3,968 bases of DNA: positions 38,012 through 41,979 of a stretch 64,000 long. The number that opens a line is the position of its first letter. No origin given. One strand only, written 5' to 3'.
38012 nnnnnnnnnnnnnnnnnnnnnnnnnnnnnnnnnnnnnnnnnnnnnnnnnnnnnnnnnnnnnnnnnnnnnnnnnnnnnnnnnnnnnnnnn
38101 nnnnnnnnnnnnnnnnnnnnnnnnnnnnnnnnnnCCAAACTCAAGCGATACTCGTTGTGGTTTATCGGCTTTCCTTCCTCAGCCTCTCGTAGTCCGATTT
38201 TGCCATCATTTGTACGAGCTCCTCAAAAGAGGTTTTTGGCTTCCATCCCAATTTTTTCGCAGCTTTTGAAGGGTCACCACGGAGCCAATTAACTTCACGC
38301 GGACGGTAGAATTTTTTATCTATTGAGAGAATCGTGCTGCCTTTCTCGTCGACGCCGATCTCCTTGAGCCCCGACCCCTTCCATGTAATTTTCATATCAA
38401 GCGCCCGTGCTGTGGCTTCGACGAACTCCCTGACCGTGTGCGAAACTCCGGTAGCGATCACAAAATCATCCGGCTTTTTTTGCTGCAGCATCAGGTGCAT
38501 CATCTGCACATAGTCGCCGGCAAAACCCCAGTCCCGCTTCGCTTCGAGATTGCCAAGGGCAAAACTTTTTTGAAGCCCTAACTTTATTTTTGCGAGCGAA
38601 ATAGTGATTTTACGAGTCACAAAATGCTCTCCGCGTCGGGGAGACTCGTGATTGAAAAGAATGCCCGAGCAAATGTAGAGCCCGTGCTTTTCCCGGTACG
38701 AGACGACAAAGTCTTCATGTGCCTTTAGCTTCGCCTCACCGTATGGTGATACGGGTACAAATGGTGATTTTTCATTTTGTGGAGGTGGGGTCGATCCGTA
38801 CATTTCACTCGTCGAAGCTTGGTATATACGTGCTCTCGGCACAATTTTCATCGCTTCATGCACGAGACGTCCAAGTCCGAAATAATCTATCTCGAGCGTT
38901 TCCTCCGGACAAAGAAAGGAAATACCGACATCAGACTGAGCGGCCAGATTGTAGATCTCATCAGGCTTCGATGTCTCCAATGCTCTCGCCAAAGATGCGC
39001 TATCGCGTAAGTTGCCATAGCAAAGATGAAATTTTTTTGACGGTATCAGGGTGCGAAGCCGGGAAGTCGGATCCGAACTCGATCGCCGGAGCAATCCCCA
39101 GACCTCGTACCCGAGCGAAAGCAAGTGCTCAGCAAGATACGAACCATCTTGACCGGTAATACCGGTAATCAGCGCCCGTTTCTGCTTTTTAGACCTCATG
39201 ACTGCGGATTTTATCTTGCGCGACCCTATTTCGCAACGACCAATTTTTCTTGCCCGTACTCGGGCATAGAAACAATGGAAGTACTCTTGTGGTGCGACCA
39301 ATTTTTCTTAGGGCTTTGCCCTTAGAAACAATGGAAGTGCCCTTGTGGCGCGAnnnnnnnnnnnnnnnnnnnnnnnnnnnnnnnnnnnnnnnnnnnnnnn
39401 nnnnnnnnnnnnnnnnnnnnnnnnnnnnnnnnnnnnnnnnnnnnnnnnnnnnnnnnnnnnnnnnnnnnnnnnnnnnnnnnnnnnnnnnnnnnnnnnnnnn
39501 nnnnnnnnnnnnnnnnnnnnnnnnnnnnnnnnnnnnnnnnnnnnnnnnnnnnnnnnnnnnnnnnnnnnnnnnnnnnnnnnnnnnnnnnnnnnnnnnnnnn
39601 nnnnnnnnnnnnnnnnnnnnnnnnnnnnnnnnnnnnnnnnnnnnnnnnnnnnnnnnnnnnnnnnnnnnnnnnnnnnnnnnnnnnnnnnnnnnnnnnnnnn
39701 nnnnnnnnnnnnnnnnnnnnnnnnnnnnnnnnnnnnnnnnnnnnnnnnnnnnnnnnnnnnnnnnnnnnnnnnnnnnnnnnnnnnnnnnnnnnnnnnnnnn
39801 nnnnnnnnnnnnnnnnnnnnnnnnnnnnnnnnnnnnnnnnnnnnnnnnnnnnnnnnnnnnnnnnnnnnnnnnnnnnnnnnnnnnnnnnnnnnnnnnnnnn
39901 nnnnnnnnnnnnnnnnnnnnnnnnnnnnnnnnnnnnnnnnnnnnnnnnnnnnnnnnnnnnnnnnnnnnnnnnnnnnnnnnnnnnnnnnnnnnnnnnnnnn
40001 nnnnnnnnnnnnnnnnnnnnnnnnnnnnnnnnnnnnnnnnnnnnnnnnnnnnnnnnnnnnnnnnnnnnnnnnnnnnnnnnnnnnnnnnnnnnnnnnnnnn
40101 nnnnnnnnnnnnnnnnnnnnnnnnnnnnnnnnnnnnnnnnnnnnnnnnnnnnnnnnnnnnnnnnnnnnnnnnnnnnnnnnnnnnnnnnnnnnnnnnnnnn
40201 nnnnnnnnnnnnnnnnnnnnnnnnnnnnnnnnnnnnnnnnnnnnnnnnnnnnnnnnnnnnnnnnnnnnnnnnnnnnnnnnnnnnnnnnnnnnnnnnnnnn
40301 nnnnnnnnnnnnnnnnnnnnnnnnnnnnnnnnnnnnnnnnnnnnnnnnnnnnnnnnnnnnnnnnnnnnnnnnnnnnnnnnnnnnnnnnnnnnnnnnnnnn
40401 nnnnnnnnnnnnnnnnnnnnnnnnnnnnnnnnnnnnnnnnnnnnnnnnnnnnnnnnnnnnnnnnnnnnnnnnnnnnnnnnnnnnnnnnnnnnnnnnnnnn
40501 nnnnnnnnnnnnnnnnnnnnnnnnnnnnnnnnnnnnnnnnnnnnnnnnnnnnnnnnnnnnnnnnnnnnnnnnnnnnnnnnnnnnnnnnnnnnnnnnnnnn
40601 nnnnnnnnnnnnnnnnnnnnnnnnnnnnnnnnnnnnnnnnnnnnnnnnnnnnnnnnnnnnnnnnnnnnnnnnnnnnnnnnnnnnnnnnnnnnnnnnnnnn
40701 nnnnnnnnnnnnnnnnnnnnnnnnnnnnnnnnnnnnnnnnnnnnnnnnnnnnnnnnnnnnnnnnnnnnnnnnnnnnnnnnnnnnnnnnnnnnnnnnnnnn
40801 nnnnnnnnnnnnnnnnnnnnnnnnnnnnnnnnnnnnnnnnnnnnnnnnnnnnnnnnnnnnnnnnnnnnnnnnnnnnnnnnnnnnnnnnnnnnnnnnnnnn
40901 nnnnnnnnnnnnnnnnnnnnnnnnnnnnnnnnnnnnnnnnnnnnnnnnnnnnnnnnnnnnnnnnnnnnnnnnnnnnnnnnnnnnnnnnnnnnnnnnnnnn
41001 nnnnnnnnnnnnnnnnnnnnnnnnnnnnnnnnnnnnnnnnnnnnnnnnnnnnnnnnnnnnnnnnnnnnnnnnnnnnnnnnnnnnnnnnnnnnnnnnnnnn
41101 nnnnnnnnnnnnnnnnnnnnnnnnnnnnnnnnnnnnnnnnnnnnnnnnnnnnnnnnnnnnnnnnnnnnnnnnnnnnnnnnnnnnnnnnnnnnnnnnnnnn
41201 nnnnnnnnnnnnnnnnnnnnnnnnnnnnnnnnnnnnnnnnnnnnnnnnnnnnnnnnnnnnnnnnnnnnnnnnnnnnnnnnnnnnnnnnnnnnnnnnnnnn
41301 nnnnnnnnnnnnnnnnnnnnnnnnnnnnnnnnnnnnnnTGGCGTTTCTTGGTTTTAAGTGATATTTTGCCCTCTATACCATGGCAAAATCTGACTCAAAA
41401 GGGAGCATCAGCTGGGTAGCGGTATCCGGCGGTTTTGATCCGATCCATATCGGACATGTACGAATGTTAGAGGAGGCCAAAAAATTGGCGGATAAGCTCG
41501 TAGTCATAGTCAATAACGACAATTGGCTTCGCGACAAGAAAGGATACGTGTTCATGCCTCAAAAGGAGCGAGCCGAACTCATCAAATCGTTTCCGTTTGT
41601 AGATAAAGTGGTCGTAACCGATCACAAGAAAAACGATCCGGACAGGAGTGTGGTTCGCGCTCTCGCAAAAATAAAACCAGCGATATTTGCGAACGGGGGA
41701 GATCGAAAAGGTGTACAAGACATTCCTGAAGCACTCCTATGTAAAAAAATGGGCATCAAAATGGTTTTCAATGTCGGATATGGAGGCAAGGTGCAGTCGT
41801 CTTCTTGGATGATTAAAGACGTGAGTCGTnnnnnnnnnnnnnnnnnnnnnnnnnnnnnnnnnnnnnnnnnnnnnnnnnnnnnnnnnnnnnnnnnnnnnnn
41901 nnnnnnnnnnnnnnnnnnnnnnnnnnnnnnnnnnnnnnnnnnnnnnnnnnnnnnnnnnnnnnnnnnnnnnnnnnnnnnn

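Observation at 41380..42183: Unusual fusion: HIGH-motif nucleotidyltransferase (HldE-II/TagD-like) joined to a type-II phosphomannose-isomerase cupin domain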

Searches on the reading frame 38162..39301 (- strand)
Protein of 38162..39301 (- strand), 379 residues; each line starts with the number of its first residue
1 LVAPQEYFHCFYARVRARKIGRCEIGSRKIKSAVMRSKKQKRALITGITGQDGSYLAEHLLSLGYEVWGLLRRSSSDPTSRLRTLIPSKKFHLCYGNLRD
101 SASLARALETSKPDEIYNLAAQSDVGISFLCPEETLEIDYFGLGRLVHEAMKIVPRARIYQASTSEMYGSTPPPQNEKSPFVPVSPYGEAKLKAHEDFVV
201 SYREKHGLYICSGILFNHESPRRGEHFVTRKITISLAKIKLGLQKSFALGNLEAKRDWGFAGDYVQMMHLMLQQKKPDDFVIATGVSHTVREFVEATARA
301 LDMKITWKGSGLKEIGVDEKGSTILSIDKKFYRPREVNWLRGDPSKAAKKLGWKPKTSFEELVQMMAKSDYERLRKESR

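Call 7: search_protein_families(library=pfam, proteins=[window:38162-39301:-], max_evalue=0.001)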
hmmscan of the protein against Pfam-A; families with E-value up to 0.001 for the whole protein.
window:38162-39301:- (379 aa): 4 families
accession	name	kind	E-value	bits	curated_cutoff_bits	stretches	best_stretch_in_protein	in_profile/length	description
PF16363.11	GDP_Man_Dehyd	-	3e-120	402.1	27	1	44-366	1-332/332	GDP-mannose 4,6 dehydratase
PF01370.27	Epimerase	-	1.7e-59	201.6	20.9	1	43-283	1-240/240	NAD dependent epimerase/dehydratase family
PF04321.23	RmlD_sub_bind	-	2.7e-08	33.7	27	1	42-208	2-145/287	RmlD substrate binding domain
PF05368.20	NmrA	-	0.0005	20.2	27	0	40-111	2-70/298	NmrA-like family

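Call 28: search_protein_families(library=ncbifam, proteins=[window:38162-39301:-], max_evalue=0.00001)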
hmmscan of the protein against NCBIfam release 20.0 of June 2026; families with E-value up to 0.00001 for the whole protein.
window:38162-39301:- (379 aa): 9 families
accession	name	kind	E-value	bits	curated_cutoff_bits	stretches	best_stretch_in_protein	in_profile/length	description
TIGR01472.1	gmd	equivalog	7.9e-128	426.4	415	1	41-372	1-340/342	GDP-mannose 4,6-dehydratase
TIGR04180.1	EDH_00030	hypoth_equivalog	8.1e-23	80.9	475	1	44-357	2-296/297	NAD-dependent 4,6-dehydratase LegB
TIGR01181.1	dTDP_gluc_dehyt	equivalog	1.5e-22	80.1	365.1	1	43-365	2-306/321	dTDP-glucose 4,6-dehydratase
TIGR02622.1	CDP_4_6_dhtase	equivalog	2.2e-20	73.1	278.45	1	39-159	3-123/352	CDP-glucose 4,6-dehydratase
TIGR01179.1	galE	equivalog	1.7e-16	60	262.3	1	43-211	2-169/332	UDP-glucose 4-epimerase GalE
NF007582.0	PRK10217.1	equivalog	1.1e-09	37.8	698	1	42-361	3-322/355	dTDP-glucose 4,6-dehydratase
NF007490.0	PRK10084.1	subfamily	1e-07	31.3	649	1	73-362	34-326/361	dTDP-glucose 4,6-dehydratase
NF007956.0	PRK10675.1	subfamily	1.6e-07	30.8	394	1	42-195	2-157/338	UDP-glucose 4-epimerase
TIGR03466.1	HpnA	hypoth_equivalog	4.5e-06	25.8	367.65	1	42-197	2-151/327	hopanoid-associated sugar epimerase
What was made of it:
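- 38162..39301 (-): GDP-mannose 4,6-dehydratase (GMD), third gene of the divergent operon. It is a consumer of the proposed product. TIGR01472 scores 426.4 bits, above the cutoff of 415 (call 28).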

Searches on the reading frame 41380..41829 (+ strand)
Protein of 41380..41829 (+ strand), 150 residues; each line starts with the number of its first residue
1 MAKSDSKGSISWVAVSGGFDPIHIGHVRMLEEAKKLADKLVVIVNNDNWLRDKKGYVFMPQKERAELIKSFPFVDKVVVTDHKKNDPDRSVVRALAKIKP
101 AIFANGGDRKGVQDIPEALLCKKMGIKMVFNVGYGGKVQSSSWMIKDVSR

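Call 54: search_solved_structures(query=A2, max_evalue=0.001, show_alignments=2)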
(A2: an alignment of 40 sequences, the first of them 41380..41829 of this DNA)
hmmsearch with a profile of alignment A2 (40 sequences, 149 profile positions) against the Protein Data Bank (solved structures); distinct sequences matched with E-value up to 0.001: 17.
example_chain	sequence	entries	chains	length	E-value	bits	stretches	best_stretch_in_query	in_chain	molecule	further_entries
3elb_A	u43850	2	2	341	4.8e-21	78.8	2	7-75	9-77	Ethanolamine-phosphate cytidylyltransferase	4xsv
3glv_A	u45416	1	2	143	3e-18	69.8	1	7-143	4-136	Lipopolysaccharide core biosynthesis protein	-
1coz_A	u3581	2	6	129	2.2e-16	63.7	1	6-86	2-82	PROTEIN (GLYCEROL-3-PHOSPHATE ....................) | glycerol-3-phosphate cytidylyltransferase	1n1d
2b7l_A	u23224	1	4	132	1.8e-14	57.5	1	6-104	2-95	glycerol-3-phosphate cytidylyltransferase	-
5x9q_A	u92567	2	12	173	1.7e-13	54.3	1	7-119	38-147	Putative cytidylyltransferase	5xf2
9hsg_A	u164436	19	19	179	2.8e-09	40.6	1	3-73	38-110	choline-phosphate cytidylyltransferase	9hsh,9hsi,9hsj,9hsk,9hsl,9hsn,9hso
9hsm_A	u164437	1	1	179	2.8e-09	40.6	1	3-73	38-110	choline-phosphate cytidylyltransferase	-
4zcp_A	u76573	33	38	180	2.8e-09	40.6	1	3-73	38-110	Cholinephosphate cytidylyltransferase | Choline-phosphate cytidylyltransferase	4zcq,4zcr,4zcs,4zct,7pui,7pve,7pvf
3hl4_A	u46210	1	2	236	4.8e-09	39.9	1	7-74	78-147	Choline-phosphate cytidylyltransferase A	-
4mvd_B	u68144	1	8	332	6.3e-09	39.5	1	7-74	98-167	Choline-phosphate cytidylyltransferase A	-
4mvc_A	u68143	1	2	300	7.1e-09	39.3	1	7-74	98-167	Choline-phosphate cytidylyltransferase A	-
5x3d_A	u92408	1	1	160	5.3e-08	36.5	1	5-106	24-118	Phosphoenolpyruvate phosphomutase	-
1vlh_A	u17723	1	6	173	2.9e-06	30.9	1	9-77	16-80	Phosphopantetheine adenylyltransferase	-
1lw7_A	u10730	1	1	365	0.00017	25.1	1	5-50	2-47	TRANSCRIPTIONAL REGULATOR NADR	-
9x6f_A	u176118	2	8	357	0.0002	24.9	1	8-50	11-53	Nicotinamide-nucleotide adenylyltransferase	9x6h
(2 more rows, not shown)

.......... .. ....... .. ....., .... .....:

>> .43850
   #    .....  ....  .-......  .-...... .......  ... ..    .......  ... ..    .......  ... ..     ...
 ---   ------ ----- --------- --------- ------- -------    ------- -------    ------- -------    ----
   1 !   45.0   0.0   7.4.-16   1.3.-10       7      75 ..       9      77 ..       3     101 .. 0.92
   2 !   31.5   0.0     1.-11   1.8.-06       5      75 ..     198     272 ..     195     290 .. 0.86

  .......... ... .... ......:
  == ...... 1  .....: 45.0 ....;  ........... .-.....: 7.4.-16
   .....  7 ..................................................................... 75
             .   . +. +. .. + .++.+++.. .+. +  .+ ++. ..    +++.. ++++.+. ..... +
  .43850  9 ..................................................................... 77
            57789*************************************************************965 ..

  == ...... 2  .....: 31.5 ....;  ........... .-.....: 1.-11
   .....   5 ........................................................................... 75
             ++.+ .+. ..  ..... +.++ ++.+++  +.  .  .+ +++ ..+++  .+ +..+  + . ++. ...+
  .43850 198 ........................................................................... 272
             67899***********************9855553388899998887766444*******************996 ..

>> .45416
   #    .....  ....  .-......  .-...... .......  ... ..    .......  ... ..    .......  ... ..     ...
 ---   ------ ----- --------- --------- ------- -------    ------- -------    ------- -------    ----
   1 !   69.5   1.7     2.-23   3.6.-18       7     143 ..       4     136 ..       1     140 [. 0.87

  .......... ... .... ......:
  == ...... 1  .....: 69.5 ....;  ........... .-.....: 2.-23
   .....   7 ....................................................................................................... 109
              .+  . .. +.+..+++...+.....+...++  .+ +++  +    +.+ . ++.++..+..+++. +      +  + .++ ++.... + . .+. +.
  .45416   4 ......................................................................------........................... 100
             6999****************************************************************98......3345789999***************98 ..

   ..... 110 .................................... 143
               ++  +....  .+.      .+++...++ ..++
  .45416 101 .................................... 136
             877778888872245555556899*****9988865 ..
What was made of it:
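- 41380..41829 (+): N-terminal cytidylyltransferase-like (HIGH-motif Rossmann) domain, aa 1-150. Proposed mannose-1-phosphate nucleotidylyltransferase. A profile search shows it roughly equidistant from ECT, 3glv, TagD and HldC (call 54).
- A profile of the N-domain subfamily hits the CTP-dependent enzymes ECT (4.8e-21) and TagD (2e-16) as well as or better than HldC (1.7e-13) (call 54).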

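Call 76: search_protein_families(library=ncbifam, proteins=[window:41380-41829:+], max_evalue=1e-8)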
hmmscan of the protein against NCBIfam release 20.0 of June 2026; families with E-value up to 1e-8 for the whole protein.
window:41380-41829:+ (150 aa): 4 families
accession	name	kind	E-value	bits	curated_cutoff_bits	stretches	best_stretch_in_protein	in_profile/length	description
TIGR02199.1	rfaE_dom_II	equivalog_domain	6.1e-19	68.3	181.5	1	13-130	14-126/144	D-glycero-beta-D-manno-heptose 1-phosphate adenylyltransferase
TIGR00125.1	cyt_tran_rel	domain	1.1e-15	57.5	27.7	1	13-75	2-63/65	adenylyltransferase/cytidyltransferase family protein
NF008454.0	PRK11316.1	equivalog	3.3e-13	49.1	521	1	13-129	343-455/475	bifunctional D-glycero-beta-D-manno-heptose-7-phosphate kinase/D-glycero-beta-D-manno-heptose 1-phosphate adenylyltransferase HldE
TIGR01518.1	g3p_cytidyltrns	equivalog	5.1e-13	49.2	165.4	1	14-117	2-100/125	glycerol-3-phosphate cytidylyltransferase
